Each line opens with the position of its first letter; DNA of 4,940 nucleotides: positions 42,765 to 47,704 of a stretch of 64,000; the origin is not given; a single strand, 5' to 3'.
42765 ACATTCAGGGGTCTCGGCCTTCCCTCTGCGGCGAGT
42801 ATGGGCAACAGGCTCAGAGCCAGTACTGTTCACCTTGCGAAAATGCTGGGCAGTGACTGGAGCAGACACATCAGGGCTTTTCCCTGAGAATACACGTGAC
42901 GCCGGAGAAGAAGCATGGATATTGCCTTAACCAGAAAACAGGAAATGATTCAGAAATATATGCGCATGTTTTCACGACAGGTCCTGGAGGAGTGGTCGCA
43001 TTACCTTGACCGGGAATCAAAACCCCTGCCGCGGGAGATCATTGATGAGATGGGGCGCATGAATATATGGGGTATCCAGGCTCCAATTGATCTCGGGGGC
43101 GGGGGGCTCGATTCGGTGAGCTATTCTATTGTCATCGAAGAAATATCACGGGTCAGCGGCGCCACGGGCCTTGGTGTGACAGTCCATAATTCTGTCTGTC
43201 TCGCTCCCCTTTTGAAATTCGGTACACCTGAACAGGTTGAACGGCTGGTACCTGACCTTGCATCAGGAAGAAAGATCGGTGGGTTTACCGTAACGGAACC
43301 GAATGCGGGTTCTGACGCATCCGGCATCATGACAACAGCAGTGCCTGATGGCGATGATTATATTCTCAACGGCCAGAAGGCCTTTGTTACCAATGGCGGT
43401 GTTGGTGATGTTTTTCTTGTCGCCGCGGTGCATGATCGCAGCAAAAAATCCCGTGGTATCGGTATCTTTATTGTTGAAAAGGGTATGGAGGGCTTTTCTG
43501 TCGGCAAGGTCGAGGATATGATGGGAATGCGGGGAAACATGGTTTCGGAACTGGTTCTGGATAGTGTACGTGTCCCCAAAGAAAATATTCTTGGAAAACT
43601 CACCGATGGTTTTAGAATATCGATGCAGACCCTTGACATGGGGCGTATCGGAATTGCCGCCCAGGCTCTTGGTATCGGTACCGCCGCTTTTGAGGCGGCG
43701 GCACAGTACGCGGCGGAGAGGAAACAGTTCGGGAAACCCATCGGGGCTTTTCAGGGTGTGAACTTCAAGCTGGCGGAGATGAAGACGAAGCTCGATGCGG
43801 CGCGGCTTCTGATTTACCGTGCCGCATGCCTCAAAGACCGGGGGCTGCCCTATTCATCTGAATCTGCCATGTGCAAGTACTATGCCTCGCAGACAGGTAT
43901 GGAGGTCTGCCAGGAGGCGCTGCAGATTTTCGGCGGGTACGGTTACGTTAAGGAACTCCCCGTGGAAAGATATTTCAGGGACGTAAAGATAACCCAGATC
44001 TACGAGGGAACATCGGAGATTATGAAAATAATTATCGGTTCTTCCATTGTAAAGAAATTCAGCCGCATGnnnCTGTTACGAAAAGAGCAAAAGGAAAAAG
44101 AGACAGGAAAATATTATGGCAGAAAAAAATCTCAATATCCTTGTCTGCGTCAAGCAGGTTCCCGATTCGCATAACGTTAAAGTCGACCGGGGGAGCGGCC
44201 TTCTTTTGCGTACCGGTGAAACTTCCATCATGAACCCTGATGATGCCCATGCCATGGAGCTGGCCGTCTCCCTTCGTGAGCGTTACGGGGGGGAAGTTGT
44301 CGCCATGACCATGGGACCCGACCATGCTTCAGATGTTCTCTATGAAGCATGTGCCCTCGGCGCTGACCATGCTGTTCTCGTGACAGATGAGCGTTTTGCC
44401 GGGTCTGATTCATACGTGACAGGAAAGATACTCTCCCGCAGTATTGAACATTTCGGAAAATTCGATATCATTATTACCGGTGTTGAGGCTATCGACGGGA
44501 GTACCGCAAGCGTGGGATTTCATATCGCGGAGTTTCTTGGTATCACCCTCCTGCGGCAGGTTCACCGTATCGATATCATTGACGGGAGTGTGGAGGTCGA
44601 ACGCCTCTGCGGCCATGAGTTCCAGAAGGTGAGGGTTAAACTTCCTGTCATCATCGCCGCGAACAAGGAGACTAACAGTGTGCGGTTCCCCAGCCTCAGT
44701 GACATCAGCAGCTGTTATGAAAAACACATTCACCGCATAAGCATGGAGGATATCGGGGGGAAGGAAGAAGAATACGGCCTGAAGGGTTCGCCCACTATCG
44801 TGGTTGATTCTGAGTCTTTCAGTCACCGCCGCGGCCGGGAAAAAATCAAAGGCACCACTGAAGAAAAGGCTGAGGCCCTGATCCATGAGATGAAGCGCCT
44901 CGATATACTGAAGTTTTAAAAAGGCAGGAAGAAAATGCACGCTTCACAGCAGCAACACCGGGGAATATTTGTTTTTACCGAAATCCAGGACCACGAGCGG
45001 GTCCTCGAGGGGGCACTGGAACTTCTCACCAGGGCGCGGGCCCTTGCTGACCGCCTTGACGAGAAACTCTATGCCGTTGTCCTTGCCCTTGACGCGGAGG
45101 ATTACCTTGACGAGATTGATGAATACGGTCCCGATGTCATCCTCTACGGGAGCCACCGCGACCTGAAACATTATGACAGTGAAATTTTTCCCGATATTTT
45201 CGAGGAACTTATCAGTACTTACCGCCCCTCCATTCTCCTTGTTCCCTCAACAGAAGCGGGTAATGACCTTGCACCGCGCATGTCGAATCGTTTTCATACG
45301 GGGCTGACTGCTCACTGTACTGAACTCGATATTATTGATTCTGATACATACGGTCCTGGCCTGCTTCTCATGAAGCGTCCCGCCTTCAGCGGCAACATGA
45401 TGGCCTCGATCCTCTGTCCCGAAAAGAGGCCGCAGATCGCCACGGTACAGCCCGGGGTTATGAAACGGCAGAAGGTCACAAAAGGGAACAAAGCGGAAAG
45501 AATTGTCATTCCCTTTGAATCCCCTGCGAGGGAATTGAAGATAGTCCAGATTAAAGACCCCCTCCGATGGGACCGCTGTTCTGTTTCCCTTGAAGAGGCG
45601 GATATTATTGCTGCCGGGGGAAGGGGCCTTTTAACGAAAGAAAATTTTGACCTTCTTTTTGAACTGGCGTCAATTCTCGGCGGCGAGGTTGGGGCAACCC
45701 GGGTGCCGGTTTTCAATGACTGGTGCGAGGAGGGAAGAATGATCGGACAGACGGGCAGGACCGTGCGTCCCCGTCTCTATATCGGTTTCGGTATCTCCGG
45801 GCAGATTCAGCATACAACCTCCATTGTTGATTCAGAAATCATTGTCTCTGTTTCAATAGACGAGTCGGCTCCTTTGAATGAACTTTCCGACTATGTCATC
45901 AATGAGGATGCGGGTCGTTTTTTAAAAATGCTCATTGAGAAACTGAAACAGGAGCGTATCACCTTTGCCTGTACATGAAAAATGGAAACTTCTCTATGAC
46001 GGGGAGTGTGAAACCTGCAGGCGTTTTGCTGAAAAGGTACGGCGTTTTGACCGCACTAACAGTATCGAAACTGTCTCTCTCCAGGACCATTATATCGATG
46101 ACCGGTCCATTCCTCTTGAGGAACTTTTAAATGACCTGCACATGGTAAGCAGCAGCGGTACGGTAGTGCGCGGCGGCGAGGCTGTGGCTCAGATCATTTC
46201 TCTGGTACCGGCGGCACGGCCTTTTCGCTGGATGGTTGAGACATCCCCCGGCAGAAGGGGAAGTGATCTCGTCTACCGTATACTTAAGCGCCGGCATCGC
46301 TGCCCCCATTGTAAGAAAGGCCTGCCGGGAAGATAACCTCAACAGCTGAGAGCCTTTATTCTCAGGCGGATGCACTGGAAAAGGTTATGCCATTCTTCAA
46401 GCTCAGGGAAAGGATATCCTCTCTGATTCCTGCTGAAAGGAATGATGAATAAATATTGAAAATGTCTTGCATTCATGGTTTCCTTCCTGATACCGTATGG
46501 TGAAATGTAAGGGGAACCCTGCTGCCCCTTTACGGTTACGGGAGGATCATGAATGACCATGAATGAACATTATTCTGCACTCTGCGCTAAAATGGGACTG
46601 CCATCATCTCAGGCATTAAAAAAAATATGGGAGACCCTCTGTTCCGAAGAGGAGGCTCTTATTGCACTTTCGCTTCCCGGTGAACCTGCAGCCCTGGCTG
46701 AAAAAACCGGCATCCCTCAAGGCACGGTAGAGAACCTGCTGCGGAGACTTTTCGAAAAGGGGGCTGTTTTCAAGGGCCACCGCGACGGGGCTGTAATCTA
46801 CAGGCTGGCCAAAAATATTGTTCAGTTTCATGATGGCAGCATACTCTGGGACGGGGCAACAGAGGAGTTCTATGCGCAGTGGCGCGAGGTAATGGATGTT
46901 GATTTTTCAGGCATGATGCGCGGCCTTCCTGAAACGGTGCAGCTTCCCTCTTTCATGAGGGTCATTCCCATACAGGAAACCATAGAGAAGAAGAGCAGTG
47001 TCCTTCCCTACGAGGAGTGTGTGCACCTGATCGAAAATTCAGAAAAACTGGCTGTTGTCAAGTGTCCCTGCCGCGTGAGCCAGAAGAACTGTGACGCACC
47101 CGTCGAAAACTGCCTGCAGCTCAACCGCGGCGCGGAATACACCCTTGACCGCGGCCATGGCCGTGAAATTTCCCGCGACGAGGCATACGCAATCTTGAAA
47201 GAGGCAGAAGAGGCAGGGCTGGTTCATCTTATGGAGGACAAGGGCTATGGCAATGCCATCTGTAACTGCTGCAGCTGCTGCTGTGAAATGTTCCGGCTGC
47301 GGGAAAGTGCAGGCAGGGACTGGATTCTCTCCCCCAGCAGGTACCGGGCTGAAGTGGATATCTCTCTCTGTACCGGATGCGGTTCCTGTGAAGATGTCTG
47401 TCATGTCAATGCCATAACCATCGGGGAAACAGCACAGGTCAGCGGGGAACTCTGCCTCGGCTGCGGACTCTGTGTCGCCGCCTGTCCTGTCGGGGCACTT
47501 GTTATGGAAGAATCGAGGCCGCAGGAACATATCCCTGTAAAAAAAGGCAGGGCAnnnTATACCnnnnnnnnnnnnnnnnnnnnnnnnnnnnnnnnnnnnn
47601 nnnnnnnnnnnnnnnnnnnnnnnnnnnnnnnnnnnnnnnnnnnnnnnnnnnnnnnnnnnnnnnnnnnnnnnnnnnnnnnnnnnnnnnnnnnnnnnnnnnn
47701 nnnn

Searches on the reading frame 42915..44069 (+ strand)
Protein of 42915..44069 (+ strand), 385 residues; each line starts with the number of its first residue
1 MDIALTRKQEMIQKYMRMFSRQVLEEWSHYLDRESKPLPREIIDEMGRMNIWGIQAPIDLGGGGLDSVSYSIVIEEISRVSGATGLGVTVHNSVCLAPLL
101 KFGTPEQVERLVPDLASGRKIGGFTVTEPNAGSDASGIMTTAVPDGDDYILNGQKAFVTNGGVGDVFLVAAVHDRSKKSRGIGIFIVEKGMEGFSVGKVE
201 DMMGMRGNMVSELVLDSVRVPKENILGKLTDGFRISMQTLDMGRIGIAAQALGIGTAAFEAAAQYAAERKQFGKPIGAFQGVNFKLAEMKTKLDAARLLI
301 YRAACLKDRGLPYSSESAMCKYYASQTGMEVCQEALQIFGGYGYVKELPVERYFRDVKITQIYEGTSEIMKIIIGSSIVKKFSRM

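Call 50: search_protein_families(library=pfam, proteins=[window:42915-44069:+], max_evalue=0.00001)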
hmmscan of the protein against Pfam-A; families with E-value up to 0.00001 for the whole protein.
window:42915-44069:+ (385 aa): 5 families
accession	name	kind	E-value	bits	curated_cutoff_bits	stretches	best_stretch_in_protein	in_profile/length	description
PF00441.29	Acyl-CoA_dh_1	-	2.2e-51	174.4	22.4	1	231-377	2-148/150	Acyl-CoA dehydrogenase, C-terminal domain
PF02771.21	Acyl-CoA_dh_N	-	6e-27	94.7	22.9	1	6-118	1-112/113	Acyl-CoA dehydrogenase, N-terminal domain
PF08028.16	Acyl-CoA_dh_2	-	7.9e-26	91.4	22.7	1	245-367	1-133/134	Acyl-CoA dehydrogenase, C-terminal domain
PF02770.24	Acyl-CoA_dh_M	-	1.6e-24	86.4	33.3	1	124-218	2-97/97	Acyl-CoA dehydrogenase, middle domain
PF22924.1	ACOX_C_alpha1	-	1e-06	29.1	27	0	316-372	106-162/169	Acyl-CoA oxidase, C-alpha1 domain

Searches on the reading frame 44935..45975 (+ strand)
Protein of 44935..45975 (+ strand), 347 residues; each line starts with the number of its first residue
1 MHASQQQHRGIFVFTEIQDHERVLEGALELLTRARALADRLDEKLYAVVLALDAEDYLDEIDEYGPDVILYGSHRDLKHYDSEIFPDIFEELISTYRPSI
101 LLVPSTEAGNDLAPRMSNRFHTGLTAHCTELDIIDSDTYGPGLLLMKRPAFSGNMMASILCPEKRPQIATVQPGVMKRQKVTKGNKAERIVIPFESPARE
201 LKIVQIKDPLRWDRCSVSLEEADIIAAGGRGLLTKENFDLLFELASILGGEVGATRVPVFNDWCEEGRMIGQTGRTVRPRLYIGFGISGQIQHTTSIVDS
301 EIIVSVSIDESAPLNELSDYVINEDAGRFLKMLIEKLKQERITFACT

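Call 50: search_protein_families(library=pfam, proteins=[window:44935-45975:+], max_evalue=0.00001)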
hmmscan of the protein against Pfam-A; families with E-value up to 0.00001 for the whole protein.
window:44935-45975:+ (347 aa): 2 families
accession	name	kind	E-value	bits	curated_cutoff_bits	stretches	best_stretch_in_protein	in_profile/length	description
PF01012.27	ETF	-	4e-31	108.6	26.7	1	13-192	3-176/181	Electron transfer flavoprotein domain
PF00766.25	ETF_alpha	-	2.2e-28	98.5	27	1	219-297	2-80/81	Electron transfer flavoprotein FAD-binding domain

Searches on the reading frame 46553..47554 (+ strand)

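Call 50: search_protein_families(library=pfam, proteins=[window:46553-47554:+], max_evalue=0.00001)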
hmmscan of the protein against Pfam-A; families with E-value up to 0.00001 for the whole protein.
window:46553-47554:+ (334 aa): 7 families
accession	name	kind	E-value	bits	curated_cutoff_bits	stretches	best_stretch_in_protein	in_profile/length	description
PF00037.32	Fer4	-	1.6e-13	50.2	21.1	1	296-316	3-23/24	4Fe-4S binding domain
PF12838.12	Fer4_7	-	4.8e-13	49.8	27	1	273-315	2-52/52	4Fe-4S dicluster domain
PF12837.12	Fer4_6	-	2e-12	46.9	25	1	294-316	2-24/24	4Fe-4S binding domain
PF14697.11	Fer4_21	-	1.7e-07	31.7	35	1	266-317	1-58/59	4Fe-4S dicluster domain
PF13237.11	Fer4_10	-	2.2e-07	31.1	25.5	0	269-312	5-53/53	4Fe-4S dicluster domain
PF25160.1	LdpA_Fe-S-bd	-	5.2e-07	29.8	27.6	1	279-317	9-44/49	LdpA Fe-S cluster-binding domain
PF13187.11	Fer4_9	-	2e-06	28.1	27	1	273-315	2-51/52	4Fe-4S dicluster domain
